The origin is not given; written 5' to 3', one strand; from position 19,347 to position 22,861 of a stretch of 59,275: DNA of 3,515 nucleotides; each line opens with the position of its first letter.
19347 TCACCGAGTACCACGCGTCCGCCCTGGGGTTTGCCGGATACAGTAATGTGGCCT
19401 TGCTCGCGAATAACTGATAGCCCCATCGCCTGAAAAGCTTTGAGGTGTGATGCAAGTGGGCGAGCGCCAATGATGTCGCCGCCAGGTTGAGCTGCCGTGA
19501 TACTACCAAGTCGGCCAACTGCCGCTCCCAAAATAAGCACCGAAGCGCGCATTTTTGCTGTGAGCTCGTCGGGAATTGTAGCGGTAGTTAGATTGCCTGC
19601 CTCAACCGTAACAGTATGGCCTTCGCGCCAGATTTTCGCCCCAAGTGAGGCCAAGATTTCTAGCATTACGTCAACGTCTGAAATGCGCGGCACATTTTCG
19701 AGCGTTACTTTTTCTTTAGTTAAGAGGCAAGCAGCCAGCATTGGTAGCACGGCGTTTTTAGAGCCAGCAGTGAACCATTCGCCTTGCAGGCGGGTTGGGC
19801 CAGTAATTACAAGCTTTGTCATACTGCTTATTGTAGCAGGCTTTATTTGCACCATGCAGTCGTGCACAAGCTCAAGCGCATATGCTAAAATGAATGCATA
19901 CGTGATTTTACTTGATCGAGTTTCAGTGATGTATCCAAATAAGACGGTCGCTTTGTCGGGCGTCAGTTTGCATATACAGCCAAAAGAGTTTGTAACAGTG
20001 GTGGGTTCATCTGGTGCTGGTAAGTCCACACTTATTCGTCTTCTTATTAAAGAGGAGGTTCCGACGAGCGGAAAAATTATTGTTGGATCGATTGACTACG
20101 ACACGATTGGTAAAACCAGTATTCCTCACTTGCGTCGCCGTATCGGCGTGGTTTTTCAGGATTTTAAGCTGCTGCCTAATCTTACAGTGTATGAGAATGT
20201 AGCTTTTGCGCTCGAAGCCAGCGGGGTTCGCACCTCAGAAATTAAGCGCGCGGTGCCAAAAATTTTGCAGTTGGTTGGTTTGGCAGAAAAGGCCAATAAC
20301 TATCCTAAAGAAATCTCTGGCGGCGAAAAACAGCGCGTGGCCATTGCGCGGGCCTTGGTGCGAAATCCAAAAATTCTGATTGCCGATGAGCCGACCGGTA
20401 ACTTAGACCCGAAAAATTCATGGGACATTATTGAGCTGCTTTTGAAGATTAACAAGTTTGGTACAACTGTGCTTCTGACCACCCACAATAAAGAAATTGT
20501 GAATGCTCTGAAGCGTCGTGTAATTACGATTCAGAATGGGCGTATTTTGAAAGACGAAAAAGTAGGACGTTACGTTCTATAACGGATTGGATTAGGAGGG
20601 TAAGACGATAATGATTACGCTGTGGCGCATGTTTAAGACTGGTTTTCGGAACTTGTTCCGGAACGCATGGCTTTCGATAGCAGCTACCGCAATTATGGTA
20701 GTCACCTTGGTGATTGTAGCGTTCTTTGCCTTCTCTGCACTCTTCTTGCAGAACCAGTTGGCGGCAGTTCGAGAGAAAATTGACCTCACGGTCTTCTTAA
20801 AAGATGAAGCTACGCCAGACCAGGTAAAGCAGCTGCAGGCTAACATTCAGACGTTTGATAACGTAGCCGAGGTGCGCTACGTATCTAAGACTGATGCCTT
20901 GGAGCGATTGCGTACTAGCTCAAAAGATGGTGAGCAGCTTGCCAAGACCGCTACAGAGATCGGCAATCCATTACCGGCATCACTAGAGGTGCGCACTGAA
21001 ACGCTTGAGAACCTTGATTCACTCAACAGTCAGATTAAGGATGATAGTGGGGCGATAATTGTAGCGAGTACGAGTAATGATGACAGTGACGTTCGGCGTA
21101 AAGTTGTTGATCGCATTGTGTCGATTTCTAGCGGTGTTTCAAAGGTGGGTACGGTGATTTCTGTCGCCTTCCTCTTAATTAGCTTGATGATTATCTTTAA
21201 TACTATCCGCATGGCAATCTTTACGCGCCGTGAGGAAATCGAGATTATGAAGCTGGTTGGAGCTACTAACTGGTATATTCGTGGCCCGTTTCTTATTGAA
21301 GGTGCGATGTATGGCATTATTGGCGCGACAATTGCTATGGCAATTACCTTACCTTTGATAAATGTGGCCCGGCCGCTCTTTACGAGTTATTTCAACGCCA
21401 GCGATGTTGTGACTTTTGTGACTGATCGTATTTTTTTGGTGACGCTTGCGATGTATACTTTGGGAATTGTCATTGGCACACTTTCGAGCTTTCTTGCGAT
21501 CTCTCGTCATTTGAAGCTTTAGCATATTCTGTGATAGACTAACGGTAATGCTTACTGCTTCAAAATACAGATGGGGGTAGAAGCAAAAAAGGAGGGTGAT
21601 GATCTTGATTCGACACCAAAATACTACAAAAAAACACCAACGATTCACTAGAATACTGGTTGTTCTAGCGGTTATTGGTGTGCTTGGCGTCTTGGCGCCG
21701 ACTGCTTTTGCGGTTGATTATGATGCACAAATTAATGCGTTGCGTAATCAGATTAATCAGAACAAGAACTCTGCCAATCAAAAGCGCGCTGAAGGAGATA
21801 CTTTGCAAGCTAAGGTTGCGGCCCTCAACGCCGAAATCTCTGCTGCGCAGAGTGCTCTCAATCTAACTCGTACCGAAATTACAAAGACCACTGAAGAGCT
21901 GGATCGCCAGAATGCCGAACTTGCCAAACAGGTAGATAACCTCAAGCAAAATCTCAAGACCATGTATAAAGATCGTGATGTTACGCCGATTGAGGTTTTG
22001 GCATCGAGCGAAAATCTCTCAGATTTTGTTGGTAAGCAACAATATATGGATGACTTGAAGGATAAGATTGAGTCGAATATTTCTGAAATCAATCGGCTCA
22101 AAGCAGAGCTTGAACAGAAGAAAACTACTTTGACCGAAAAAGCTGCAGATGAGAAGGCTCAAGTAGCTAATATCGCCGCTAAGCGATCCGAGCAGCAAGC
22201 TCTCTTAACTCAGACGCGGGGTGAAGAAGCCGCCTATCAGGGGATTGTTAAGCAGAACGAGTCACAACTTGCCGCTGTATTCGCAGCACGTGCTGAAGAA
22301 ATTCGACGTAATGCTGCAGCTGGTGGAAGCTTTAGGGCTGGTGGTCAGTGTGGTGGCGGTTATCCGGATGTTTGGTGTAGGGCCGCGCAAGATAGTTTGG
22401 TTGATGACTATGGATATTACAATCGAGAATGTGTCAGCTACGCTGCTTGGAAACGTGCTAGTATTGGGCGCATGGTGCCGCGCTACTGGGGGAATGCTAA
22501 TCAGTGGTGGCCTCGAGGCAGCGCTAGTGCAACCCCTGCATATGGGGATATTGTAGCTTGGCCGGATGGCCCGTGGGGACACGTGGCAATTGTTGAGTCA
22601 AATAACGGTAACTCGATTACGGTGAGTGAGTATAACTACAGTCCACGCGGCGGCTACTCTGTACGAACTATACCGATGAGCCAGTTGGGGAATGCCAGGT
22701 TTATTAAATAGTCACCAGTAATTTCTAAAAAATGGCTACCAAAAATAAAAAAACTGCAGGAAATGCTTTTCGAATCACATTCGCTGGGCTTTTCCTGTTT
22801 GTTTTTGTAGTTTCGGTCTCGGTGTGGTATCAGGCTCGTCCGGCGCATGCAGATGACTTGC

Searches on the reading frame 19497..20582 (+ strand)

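Call 34: search_protein_families(library=pfam, proteins=[window:19497-20582:+], max_evalue=0.0001)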
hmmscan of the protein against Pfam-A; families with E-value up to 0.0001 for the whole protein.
window:19497-20582:+ (361 aa): 3 families
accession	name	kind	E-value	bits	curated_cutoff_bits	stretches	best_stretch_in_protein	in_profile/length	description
PF00005.33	ABC_tran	-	1e-36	127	25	1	153-300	1-136/137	ABC transporter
PF13304.12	AAA_21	-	4.3e-07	30.7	27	0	274-335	239-303/304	AAA domain, putative AbiEii toxin, Type IV TA system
PF00931.28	NB-ARC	-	1.2e-05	25.2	23.5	0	164-354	19-159/248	NB-ARC domain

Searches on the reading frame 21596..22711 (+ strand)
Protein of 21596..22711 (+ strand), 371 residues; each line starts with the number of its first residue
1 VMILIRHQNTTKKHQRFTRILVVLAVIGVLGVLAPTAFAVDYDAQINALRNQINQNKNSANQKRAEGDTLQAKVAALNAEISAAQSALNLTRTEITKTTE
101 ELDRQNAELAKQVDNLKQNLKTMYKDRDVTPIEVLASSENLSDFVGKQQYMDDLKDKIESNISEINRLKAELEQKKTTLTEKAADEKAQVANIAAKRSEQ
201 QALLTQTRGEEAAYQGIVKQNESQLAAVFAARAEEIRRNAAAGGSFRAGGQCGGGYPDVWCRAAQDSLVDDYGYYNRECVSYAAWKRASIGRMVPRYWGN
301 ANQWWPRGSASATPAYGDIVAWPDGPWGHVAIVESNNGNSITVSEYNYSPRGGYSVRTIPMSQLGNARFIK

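Call 34: search_protein_families(library=pfam, proteins=[window:21596-22711:+], max_evalue=0.0001)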
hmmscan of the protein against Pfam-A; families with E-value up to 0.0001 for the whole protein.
window:21596-22711:+ (371 aa): 2 families
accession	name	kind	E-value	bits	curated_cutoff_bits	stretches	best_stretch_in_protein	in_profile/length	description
PF05257.22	CHAP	-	5.9e-16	59.2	26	1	271-347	3-81/81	CHAP domain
PF00038.26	Filament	-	1.1e-05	25.7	40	0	42-125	194-277/313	Intermediate filament protein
